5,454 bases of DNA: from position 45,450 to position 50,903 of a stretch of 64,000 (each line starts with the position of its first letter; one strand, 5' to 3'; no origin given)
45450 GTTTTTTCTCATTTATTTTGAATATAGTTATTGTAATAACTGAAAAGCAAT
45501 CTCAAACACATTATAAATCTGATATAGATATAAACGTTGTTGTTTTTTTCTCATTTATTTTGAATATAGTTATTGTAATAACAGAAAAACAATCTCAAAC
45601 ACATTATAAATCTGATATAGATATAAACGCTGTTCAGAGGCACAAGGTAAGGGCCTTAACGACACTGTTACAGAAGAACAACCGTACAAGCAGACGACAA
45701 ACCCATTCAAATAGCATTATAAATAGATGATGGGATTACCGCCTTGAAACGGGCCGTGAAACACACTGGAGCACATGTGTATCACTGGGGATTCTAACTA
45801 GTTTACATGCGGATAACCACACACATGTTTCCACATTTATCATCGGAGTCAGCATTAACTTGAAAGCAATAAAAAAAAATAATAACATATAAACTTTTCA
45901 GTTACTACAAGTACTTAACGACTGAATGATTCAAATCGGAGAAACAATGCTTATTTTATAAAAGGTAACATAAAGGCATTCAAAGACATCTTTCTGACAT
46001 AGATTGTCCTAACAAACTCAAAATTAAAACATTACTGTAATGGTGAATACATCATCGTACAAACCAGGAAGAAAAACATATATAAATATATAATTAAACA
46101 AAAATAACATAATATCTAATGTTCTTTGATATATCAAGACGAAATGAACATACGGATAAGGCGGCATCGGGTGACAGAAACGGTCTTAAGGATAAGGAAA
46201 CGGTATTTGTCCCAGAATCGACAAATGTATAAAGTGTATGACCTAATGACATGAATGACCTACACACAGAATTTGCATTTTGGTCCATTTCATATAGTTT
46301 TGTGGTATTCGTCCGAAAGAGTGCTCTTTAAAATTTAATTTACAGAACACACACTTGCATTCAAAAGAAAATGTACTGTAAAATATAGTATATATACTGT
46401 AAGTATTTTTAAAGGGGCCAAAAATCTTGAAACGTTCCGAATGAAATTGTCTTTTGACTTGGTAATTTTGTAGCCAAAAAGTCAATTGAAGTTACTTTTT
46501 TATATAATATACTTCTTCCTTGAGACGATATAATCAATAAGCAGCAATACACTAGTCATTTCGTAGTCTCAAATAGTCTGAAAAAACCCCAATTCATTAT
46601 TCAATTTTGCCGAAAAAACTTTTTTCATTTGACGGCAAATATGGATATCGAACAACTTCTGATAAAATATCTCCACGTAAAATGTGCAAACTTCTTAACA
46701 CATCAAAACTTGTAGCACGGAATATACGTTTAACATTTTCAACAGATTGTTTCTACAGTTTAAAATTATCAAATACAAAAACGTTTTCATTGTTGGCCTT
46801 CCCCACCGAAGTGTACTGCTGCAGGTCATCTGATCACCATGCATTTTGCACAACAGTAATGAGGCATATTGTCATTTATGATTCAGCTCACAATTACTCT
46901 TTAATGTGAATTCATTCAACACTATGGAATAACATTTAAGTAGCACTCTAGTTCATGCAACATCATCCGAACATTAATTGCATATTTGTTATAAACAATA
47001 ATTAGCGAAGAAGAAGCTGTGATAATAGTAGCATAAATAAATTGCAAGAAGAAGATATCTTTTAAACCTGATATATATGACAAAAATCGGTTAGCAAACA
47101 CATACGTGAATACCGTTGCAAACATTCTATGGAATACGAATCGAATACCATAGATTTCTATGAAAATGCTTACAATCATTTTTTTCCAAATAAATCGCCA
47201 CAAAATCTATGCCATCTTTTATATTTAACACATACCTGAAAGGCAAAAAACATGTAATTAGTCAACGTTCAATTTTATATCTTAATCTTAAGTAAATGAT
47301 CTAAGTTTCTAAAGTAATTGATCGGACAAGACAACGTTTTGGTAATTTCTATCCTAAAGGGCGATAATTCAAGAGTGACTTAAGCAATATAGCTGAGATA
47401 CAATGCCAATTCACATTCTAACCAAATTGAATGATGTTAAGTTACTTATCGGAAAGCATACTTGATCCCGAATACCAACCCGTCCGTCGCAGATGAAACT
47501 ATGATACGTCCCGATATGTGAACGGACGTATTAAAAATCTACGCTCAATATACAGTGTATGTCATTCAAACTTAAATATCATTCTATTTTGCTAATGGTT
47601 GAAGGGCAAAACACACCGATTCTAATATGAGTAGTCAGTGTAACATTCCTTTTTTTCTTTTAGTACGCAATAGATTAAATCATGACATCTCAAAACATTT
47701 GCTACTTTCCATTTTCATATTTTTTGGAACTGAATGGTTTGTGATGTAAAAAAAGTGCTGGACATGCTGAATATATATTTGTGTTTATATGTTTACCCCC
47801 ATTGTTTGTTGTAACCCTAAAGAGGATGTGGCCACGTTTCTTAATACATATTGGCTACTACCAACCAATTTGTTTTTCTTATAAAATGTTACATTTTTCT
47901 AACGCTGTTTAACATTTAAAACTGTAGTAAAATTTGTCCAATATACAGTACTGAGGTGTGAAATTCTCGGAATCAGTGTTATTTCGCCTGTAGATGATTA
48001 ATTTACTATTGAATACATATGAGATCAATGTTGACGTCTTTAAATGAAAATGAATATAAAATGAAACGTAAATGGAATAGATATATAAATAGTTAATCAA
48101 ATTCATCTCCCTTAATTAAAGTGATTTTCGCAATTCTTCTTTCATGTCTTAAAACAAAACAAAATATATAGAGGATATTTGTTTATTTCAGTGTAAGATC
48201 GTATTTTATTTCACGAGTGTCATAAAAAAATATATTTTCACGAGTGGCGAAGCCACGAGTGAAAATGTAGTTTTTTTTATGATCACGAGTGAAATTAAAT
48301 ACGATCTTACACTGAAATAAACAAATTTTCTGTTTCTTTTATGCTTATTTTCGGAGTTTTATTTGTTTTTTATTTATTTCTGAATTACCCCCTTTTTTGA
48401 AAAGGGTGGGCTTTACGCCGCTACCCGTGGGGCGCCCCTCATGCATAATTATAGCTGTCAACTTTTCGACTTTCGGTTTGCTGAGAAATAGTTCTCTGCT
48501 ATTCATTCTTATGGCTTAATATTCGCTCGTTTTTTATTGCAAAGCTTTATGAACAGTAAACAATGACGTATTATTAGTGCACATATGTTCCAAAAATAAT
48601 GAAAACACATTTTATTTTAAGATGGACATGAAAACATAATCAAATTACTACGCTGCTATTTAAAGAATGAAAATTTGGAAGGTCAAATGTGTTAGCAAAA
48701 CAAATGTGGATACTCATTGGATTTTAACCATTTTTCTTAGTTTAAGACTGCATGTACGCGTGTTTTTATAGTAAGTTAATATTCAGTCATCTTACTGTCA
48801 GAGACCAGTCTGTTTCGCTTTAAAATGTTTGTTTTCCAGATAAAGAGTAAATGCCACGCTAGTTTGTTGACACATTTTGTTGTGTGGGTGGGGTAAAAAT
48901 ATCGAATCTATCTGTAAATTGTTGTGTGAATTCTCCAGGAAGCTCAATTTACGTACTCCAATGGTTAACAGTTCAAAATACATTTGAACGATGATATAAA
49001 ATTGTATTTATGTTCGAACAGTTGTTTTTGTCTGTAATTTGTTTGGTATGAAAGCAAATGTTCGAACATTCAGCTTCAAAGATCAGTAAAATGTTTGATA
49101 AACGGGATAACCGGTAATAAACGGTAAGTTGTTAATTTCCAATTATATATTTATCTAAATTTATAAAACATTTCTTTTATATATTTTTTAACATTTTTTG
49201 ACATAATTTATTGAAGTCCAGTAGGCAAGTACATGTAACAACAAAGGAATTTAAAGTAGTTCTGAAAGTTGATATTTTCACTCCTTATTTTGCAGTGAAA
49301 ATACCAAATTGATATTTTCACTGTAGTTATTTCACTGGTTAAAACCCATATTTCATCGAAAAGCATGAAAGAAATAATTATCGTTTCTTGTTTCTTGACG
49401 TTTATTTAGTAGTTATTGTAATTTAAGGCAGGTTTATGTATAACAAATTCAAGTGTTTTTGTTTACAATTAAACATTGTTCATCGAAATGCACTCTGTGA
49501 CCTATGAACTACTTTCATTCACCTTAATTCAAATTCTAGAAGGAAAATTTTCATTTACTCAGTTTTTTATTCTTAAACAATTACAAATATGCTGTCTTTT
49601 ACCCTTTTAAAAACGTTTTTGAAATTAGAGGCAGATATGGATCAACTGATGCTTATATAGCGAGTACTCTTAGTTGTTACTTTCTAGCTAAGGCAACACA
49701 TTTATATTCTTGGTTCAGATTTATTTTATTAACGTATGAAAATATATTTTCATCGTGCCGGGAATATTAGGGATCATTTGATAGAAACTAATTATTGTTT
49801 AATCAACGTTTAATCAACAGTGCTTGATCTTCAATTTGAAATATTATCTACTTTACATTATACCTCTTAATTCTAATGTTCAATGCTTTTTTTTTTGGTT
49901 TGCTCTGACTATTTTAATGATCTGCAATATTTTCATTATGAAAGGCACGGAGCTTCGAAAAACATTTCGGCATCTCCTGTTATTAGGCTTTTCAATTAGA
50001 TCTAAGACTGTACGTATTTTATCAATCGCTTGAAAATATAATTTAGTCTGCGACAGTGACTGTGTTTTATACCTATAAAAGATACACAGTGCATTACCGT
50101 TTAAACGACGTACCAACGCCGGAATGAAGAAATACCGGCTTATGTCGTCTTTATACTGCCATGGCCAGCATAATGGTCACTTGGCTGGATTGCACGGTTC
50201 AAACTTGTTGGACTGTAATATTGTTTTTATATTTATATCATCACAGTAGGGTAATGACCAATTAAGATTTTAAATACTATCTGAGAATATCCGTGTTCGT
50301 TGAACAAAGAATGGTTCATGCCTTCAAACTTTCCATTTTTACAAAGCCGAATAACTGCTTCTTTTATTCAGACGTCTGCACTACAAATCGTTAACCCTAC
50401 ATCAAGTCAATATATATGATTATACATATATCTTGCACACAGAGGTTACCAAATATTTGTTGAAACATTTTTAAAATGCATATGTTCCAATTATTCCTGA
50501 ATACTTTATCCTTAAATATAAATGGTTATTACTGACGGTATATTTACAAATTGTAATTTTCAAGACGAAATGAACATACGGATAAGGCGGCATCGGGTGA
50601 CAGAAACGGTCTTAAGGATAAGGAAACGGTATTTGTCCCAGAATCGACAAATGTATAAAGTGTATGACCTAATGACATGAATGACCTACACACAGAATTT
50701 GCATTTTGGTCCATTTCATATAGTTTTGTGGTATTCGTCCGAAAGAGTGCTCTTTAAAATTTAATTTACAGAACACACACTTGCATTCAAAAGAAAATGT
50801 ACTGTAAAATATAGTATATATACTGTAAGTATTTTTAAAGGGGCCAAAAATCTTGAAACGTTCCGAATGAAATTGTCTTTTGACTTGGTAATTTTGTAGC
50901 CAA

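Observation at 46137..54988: Recent ~4.4-kb tandem segmental duplication, ~99.9% identical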

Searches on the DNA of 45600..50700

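Call 30: search_rna_families(source=window, start=45600, end=50700, threshold=evalue, max_evalue=1)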
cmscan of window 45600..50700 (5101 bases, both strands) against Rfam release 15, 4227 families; matches with E-value up to 1: 3.
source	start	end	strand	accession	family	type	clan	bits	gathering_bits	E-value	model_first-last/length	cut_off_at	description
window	48181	48322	+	RF04147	MIR6224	Gene; miRNA;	-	44.9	171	1.5e-06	1-176/176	no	MIR6224 microRNA precursor family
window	48173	48330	-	RF04139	MIR841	Gene; miRNA;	-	35.9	200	9.3e-05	21-192/212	no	MIR841 microRNA precursor family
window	46246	46406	-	RF02862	sRNA_1300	Gene; sRNA;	-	21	48.8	0.14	1-231/231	no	Enterococcus sRNA 1300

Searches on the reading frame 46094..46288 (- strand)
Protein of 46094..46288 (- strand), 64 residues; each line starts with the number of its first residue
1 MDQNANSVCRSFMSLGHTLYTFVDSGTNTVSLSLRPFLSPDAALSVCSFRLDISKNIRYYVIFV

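Call 18: find_encoding_contigs(protein=window:46094-46288:-, flank=10000, max_places=10)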
Protein window:46094-46288:- (64 aa): no gene with exactly this product is on record in the collection.

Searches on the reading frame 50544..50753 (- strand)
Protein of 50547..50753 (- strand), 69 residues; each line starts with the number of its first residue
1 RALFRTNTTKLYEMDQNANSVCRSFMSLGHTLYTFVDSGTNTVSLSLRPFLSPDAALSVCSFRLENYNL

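Call 19: find_encoding_contigs(protein=window:50544-50714:-, flank=10000, max_places=10)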
Protein window:50544-50714:- (56 aa): no gene with exactly this product is on record in the collection.
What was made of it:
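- Tried and rejected: Independent copies of the locus: exact look-ups of ORFs spanning the left edge and the joint found nothing (calls 18 and 19).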

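Call 41: search_protein_families(library=pfam, max_evalue=0.1, proteins=[window:50547-50753:-])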
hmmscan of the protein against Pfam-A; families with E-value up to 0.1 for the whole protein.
seq(69 aa): 0 families
